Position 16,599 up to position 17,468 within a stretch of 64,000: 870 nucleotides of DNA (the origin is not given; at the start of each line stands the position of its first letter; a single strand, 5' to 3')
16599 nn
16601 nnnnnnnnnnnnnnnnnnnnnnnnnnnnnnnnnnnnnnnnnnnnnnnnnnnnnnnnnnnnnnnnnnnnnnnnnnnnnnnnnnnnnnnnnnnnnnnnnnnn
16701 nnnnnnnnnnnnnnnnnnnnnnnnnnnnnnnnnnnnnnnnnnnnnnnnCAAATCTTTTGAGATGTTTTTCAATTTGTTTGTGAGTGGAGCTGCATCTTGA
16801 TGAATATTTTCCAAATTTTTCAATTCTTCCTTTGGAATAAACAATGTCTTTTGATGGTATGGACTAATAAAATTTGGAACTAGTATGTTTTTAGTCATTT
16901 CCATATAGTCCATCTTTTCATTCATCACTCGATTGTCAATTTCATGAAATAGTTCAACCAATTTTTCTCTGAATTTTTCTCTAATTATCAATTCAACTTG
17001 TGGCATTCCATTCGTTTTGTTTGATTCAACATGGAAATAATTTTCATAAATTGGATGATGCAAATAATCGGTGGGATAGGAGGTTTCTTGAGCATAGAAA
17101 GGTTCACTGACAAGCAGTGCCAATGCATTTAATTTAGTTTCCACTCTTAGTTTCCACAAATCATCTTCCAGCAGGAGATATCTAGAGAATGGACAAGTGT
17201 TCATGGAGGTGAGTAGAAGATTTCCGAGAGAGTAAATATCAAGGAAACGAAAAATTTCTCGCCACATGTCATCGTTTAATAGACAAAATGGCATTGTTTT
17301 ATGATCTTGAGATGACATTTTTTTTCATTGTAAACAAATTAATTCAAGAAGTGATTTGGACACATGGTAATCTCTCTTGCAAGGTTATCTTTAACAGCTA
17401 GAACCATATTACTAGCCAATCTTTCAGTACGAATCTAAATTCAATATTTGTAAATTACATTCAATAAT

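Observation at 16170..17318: F-box-like + Rho-type GTPase domain with triple loss of catalytic/nucleotide-binding residues (predicted pseudo-GTPase)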

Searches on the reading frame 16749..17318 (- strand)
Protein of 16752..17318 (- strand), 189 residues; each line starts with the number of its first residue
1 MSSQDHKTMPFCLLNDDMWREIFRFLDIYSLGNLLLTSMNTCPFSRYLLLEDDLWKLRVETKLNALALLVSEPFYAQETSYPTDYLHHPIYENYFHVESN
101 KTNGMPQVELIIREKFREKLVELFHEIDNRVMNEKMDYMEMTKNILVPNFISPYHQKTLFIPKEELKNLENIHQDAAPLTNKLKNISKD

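Call 9: search_protein_families(library=pfam, proteins=[window:16752-17318:-], max_evalue=1)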
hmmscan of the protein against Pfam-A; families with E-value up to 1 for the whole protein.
window:16752-17318:- (189 aa): 2 families
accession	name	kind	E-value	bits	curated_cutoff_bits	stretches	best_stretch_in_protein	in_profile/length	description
PF00646.38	F-box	-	0.0015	18.8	20.5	1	12-40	2-30/43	F-box domain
PF09651.16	Cas_APE2256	-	0.19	12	24.8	1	78-137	34-90/136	CRISPR-associated protein (Cas_APE2256)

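Call 18: search_solved_structures(query=A2, max_evalue=1, show_alignments=3)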
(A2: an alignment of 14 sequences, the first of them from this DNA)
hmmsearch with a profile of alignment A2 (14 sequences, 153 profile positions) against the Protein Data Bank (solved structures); distinct sequences matched with E-value up to 1: 32.
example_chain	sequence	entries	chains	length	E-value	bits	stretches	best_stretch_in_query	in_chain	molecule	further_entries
9kbd_C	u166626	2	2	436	1.3e-12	51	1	9-68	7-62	F-box only protein 3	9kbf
6o60_C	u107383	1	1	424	5.4e-07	32.7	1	11-50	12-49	F-box/LRR-repeat protein 2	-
6vcd_B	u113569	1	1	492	3e-06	30.3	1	12-58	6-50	F-box/LRR-repeat protein 5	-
5ibk_B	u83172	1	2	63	7.2e-06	29.1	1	8-55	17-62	F-box/WD repeat-containing protein 7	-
12dl_NA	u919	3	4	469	8.6e-06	28.8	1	15-97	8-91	Expressed sequence C85627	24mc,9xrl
5v4b_B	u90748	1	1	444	1.7e-05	27.9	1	8-60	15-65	F-box/WD repeat-containing protein 7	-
2ovp_B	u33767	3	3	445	1.7e-05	27.9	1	8-60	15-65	F-box/WD repeat protein 7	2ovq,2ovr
7t1y_B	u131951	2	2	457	1.8e-05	27.8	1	8-60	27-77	F-box/WD repeat-containing protein 7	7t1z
12dl_PA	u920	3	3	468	2.5e-05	27.3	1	20-76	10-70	F-box and WD-40 domain protein 21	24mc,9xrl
9w2m_J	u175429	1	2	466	6.2e-05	26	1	20-74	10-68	FBXW24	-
7z8b_F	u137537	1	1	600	8.1e-05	25.7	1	9-56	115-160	F-box/WD repeat-containing protein 8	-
9x5g_C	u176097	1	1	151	0.00036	23.6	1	7-59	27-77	F-box protein GID2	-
9lun_C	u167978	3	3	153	0.00038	23.5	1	7-59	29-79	F-box protein GID2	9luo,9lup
9o4k_C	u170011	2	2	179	0.0005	23.1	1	7-59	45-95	F-box protein GID2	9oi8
9sfp_A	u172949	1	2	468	0.00062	22.8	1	20-76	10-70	F-box and WD-40 domain protein 12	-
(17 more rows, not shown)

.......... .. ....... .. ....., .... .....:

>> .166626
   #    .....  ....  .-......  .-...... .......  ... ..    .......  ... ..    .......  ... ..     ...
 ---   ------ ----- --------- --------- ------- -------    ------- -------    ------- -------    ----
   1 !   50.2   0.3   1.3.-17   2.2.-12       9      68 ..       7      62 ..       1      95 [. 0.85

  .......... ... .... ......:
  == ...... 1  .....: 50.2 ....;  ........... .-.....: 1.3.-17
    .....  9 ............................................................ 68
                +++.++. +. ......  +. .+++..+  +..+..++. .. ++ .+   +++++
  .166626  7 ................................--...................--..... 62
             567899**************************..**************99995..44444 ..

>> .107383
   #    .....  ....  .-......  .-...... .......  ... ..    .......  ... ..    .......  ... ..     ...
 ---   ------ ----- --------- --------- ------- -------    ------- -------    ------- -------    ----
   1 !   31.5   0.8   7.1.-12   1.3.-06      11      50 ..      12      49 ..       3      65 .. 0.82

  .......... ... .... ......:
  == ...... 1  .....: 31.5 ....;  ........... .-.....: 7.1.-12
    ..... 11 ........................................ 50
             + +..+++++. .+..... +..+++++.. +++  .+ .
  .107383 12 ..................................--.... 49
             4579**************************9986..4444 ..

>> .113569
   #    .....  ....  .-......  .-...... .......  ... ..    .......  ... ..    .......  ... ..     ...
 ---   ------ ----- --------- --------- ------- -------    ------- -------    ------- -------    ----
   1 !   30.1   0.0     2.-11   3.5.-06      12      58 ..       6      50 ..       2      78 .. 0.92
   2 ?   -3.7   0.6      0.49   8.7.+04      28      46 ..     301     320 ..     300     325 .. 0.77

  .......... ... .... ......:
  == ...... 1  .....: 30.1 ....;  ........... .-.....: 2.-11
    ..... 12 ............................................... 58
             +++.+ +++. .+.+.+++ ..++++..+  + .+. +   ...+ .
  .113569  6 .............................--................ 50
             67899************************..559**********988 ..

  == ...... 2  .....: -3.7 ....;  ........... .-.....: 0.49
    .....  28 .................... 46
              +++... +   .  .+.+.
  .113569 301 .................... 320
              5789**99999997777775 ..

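Call 24: search_protein_families(library=pfam, alignment_id=A2, max_evalue=0.01)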
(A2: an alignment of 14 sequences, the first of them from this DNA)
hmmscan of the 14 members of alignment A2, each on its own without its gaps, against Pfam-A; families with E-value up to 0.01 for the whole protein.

A. member 1, seq(188 aa): 1 family
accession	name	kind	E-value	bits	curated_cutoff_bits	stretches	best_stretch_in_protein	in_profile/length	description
PF00646.38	F-box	-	0.0015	18.8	20.5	1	12-40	2-30/43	F-box domain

B. families by the number of members that match (of 14 scanned): 6 families
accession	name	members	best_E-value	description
PF12937.12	F-box-like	11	2.7e-13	F-box-like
PF00646.38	F-box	6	7.7e-10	F-box domain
PF15966.10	F-box_4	1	9.8e-05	F-box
PF18665.6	TetR_C_37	1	0.00069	Tetracyclin repressor-like, C-terminal domain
PF19773.5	DUF6259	1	0.0029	Domain of unknown function (DUF6259)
PF18931.5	DUF5680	1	0.0095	Domain of unknown function (DUF5680)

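Call 27: search_protein_representatives(alignment_id=A2)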
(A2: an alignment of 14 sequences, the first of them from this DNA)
Query: 14 sequences, 153 profile positions. Proteins with E-value up to 0.001 (for the whole library): 791; up to 1e-10: 53; up to 1e-30: 15. The best 150 are listed.
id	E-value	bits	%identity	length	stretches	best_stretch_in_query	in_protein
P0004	2.4e-54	199.5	-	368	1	2-152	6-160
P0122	2.1e-51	190.0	-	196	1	5-152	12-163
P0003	1.3e-50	187.5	-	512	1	3-151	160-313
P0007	4.2e-49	182.5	-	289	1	5-152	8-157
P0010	1.0e-47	178.0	-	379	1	4-150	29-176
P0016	5.1e-47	175.7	-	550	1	7-152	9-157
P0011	3.2e-43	163.4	-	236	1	6-147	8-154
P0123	5.5e-41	156.2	-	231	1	3-150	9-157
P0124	1.2e-39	151.8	-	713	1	5-150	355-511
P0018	5.7e-39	149.6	-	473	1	7-152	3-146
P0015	6.5e-39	149.4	-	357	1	2-149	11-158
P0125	1.7e-37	144.8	-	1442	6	3-50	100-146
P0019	5.3e-37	143.2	-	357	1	8-152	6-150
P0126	1.5e-36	141.8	-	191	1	6-141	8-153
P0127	1.6e-32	128.7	-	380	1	7-148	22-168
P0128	1.7e-25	105.9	-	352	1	12-145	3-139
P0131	9.9e-19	83.9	-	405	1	6-138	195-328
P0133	2.2e-16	76.3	-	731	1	5-127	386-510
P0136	5.9e-14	68.4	-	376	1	3-149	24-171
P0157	2.3e-11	60.0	-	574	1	5-134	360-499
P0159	4.2e-11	59.1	-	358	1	10-130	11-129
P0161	5.6e-11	58.7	-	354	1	13-128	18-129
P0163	8.3e-11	58.2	-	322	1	11-77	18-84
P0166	6.3e-10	55.3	-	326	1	10-112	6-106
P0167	6.3e-10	55.3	-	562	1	15-133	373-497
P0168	1.1e-09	54.5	-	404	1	13-70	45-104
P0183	2.4e-08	50.1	-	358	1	12-142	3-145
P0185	3.1e-08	49.8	-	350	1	12-130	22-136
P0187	4.4e-08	49.3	-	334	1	13-72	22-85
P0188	5.1e-08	49.1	-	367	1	10-130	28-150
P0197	1.5e-07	47.6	-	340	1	12-107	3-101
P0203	3.3e-07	46.4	-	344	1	9-123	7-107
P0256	4.8e-06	42.7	-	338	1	12-107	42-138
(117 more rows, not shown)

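Call 32: list_cluster_members(proteins=[P0127, P0128, P0136, P0159, P0161, P0163, P0166, P0183, P0185, P0187])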
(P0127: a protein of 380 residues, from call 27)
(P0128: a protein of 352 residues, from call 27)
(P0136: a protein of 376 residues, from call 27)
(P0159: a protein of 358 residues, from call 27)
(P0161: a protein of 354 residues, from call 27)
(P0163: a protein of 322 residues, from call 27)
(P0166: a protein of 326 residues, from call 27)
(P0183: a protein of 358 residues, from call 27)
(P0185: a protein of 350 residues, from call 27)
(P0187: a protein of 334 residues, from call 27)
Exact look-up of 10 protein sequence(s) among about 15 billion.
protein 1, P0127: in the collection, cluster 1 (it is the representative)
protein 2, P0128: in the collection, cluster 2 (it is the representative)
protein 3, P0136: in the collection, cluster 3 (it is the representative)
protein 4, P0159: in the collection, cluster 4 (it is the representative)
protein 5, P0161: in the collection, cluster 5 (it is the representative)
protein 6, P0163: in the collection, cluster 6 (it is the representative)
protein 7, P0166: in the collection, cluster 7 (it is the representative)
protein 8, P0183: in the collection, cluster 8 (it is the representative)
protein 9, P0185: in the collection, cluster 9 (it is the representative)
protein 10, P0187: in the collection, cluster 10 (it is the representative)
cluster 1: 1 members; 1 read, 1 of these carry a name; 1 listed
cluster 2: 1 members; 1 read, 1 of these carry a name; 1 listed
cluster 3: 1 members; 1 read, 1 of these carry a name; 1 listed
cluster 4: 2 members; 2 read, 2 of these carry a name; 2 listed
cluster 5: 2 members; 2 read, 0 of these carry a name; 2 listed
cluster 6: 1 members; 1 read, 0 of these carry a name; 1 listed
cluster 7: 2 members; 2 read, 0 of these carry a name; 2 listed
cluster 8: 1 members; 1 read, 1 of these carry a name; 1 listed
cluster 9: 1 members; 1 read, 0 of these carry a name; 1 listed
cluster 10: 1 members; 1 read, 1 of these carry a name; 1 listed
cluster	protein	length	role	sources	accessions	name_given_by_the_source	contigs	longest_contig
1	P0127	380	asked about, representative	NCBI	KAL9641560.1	hypothetical protein ABK040_013480 [Willaertia magna]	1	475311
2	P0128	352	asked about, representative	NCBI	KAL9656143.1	hypothetical protein ABK040_007761 [Willaertia magna]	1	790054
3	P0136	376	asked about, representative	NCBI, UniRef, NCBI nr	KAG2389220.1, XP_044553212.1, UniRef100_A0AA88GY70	hypothetical protein C9374_014620 [Naegleria lovaniensis] | Rho family small GTPase n=1 Tax=Naegleria lovaniensis TaxID=51637 RepID=A0AA88GY70_NAELO | uncharacterized protein C9374_014620 [Naegleria lovaniensis]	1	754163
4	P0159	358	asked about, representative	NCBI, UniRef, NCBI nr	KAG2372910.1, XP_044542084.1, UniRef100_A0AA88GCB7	hypothetical protein C9374_013032 [Naegleria lovaniensis] | Rho family small GTPase n=1 Tax=Naegleria lovaniensis TaxID=51637 RepID=A0AA88GCB7_NAELO | uncharacterized protein C9374_013032 [Naegleria lovaniensis]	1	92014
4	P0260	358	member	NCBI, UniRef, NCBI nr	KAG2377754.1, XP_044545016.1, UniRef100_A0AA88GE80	hypothetical protein C9374_008839 [Naegleria lovaniensis] | Rho family small GTPase n=1 Tax=Naegleria lovaniensis TaxID=51637 RepID=A0AA88GE80_NAELO | uncharacterized protein C9374_008839 [Naegleria lovaniensis]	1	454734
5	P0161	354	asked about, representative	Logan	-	-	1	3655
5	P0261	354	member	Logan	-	-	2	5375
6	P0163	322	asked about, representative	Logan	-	-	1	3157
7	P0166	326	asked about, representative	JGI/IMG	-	-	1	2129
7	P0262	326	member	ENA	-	-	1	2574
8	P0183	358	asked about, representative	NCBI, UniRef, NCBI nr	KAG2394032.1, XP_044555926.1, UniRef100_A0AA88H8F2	hypothetical protein C9374_003796 [Naegleria lovaniensis] | F-box domain-containing protein n=1 Tax=Naegleria lovaniensis TaxID=51637 ... | uncharacterized protein C9374_003796 [Naegleria lovaniensis]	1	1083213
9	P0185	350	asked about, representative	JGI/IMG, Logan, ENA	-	-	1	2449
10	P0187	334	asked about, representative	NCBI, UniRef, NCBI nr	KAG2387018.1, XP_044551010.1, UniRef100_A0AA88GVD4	hypothetical protein C9374_002053 [Naegleria lovaniensis] | Uncharacterized protein n=1 Tax=Naegleria lovaniensis TaxID=51637 RepID=A0AA88GVD4_NAELO | uncharacterized protein C9374_002053 [Naegleria lovaniensis]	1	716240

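Call 36: find_homologous_proteins(query=A4, max_evalue=0.001)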
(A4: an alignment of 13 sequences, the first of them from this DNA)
Query A4 (13 sequences) (188 aa, profile of the alignment): 2 proteins with E <= 0.001 among 3519 candidates.
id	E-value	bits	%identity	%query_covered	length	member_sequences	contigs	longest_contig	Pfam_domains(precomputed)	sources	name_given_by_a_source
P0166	4.7e-35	139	23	54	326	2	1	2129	PF08477.20,PF12937.13,PF00071.29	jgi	-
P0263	1.2e-17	82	-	-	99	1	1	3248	-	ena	-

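Call 37: list_cluster_members(proteins=[P0133, P0131, P0167, P0157, P0203, P0188, P0124, P0168, P0197, P0256])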
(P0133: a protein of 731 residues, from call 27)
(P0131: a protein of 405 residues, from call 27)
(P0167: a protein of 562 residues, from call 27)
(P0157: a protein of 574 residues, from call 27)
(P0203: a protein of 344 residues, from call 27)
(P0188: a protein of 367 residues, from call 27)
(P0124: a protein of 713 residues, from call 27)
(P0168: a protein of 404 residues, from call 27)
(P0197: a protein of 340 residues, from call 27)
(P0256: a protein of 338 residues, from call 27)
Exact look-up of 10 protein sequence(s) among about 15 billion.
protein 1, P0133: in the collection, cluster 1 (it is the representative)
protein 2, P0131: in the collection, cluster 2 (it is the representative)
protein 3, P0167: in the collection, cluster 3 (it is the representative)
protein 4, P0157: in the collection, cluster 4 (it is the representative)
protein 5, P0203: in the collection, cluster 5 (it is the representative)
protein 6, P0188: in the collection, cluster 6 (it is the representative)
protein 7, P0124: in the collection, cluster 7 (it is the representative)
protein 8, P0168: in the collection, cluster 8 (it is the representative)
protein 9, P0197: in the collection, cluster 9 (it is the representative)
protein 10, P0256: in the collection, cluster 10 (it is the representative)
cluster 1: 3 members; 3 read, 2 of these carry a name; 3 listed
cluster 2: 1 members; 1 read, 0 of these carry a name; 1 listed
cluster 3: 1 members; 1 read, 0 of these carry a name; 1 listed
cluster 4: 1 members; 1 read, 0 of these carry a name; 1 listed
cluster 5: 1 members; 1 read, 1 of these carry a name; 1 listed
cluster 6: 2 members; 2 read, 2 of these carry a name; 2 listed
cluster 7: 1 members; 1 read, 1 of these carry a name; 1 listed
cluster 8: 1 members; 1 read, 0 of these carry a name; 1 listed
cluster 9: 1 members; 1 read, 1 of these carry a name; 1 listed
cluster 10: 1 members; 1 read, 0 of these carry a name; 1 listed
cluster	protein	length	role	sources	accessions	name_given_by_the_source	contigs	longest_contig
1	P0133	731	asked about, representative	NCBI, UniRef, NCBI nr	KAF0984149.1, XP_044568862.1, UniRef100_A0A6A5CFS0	hypothetical protein FDP41_007326 [Naegleria fowleri] | F-box domain-containing protein n=1 Tax=Naegleria fowleri TaxID=5763 ... | uncharacterized protein FDP41_007326 [Naegleria fowleri]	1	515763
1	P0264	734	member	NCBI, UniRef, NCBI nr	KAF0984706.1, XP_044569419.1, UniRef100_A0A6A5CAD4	hypothetical protein FDP41_000605 [Naegleria fowleri] | F-box domain-containing protein n=1 Tax=Naegleria fowleri TaxID=5763 ... | uncharacterized protein FDP41_000605 [Naegleria fowleri]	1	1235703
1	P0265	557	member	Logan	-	-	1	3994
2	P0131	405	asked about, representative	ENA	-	-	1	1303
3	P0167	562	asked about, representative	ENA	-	-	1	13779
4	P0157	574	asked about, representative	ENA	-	-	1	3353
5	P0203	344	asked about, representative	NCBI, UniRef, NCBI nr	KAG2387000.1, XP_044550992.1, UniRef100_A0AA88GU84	hypothetical protein C9374_002035 [Naegleria lovaniensis] | Uncharacterized protein n=1 Tax=Naegleria lovaniensis TaxID=51637 RepID=A0AA88GU84_NAELO | uncharacterized protein C9374_002035 [Naegleria lovaniensis]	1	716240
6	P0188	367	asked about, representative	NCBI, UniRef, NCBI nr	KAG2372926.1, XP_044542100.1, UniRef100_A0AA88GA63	hypothetical protein C9374_013048 [Naegleria lovaniensis] | Uncharacterized protein n=1 Tax=Naegleria lovaniensis TaxID=51637 RepID=A0AA88GA63_NAELO | uncharacterized protein C9374_013048 [Naegleria lovaniensis]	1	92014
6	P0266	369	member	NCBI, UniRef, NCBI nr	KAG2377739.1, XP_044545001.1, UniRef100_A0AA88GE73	hypothetical protein C9374_008824 [Naegleria lovaniensis] | F-box domain-containing protein n=1 Tax=Naegleria lovaniensis TaxID=51637 ... | uncharacterized protein C9374_008824 [Naegleria lovaniensis]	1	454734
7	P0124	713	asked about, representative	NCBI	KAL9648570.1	hypothetical protein ABK040_012229 [Willaertia magna]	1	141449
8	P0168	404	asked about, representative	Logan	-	-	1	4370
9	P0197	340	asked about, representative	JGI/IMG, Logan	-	small GTP-binding protein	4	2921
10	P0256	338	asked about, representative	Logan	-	-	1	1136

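Call 38: find_encoding_contigs(protein=P0159, flank=10000, max_places=4)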
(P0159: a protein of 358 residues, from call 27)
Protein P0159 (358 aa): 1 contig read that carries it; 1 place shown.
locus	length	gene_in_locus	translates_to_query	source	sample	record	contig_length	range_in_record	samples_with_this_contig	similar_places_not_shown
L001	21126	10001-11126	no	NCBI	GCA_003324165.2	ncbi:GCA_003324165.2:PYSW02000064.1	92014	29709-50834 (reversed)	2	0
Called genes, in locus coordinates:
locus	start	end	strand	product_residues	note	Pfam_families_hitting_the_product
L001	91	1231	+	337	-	-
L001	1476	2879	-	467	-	PF10263:SprT-like, PF22934:SPRTN_ZBD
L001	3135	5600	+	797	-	-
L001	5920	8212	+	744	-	-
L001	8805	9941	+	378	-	-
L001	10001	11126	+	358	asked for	PF00071:Ras, PF08477:Roc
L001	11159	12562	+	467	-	PF08238:Sel1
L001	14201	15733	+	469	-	PF00069:Pkinase, PF07714:PK_Tyr_Ser-Thr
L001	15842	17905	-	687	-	PF01331:mRNA_cap_enzyme, PF03919:mRNA_cap_C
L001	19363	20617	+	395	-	-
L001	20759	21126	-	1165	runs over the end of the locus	PF01074:Glyco_hydro_38N, PF09261:Alpha-mann_mid, PF07748:Glyco_hydro_38C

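Call 57: predict_structure(alignment_id=A5)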
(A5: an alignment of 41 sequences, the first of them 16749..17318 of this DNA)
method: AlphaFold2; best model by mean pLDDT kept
length: 190 residues; sequences in the alignment: 41
mean_pLDDT: 72.0   pTM: 0.50
mean pLDDT of the five models: 72.0, 70.6, 68.4, 68.4, 67.4
residues with pLDDT >= 90: 28; 70-90: 81; 50-70: 61; < 50: 20
segments of 3 or more residues with pLDDT < 50: 86-88, 91-104
pLDDT, mean of each block of 10 residues (from residue 1): 57 87 92 90 83 85 83 62 51 42 56 76 87 92 77 55 77 59 55
secondary structure, 60 per line:
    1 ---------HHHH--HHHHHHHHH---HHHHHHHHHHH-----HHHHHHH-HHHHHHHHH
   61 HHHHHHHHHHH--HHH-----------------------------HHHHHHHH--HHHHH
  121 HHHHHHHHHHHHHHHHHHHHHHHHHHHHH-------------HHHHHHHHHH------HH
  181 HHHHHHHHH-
elements in order: H10-13 H16-24 H28-38 H44-50 H52-71 H106-113 H116-149 H163-172 H179-189

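Call 59: fold_search(model_id=the predicted structure, library=pdb)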
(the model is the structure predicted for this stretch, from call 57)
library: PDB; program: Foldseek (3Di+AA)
matches with E <= 10: 17; with E <= 0.001: 0
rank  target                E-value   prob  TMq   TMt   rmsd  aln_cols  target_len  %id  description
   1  5vzt_B                7.9e-01  0.84  0.21  0.10   2.1        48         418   27  Crystal structure of the Skp1-FBXO31 complex (released 2018-01-17)
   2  5vzt_D                2.7e+00  0.21  0.22  0.11   6.5        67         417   22  Crystal structure of the Skp1-FBXO31 complex (released 2018-01-17)
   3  6byh_E                4.1e+00  0.28  0.17  0.59   2.1        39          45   20  Ubiquitin Variant (UbV.Fl11.1) bound to a human Skp1-Fbl11 fragment complex. (released 2018-07-18)
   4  5jh5_A                4.4e+00  0.35  0.19  0.14   2.1        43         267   16  Structural Basis for the Hierarchical Assembly of the Core of PRC1.1 (released 2016-09-14)
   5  9o4k_C                4.4e+00  0.18  0.20  0.34   6.1        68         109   15  Cryo-EM Structure of the Arabidopsis GA3-GID1A-RGA-SLY1-ASK1 Complex (released 2025-07-23)
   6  6bva_E                4.7e+00  0.28  0.18  0.70   2.1        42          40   17  Ubiquitin Variant (UbV.Fl10.1) bound to a human Skp1-Fbl10 fragment complex. (released 2018-07-18)
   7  6o60_C                5.3e+00  0.28  0.20  0.10   2.3        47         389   23  Crystal structure of GGTase3-FBXL2-SKP1 complex (released 2019-06-26)
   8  9luo_C                5.6e+00  0.14  0.20  0.33   6.3        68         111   15  Cryo-EM structure of Arabidopsis thaliana RGA in complex with GID1A, SLY1, and ASK2 (focused map) (released 2025-07-09)
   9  7b5l_T                6.3e+00  0.25  0.20  0.12   2.0        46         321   22  Ubiquitin ligation to F-box protein substrates by SCF-RBR E3-E3 super-assembly: NEDD8-CUL1-RBX1-SKP1-SKP2-CKSHS1-Cycli (released 2021-02-10)
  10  9xrl_A                6.7e+00  0.15  0.21  0.09   6.6        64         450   25  Structure of mouse cytoplasmic lattice (CPL) repeating unit (released 2026-03-18)
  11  9kbd_C                7.2e+00  0.21  0.19  0.09   2.1        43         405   28  Cryo-EM structure of the CUL1-RBX1-SKP1-FBXO3 SCF ubiquition ligase complex (released 2025-02-19)
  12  9kbf_C                7.6e+00  0.21  0.19  0.09   2.1        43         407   28  Cryo-EM structure of the SKP1-FBXO3 complex (released 2025-02-19)
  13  9cb3_A                8.6e+00  0.13  0.19  0.07   2.6        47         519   15  E2F1-Cyclin F Interface (released 2025-02-12)
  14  9rmc_I                8.6e+00  0.02  0.19  0.11  43.0       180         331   14  Structure of BAF in complex with OCT4-SOX2-bound nucleosome - SHL+6 class 1 (released 2026-02-11)
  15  9xrl_k                9.2e+00  0.18  0.21  0.09   2.1        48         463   23  Structure of mouse cytoplasmic lattice (CPL) repeating unit (released 2026-03-18)
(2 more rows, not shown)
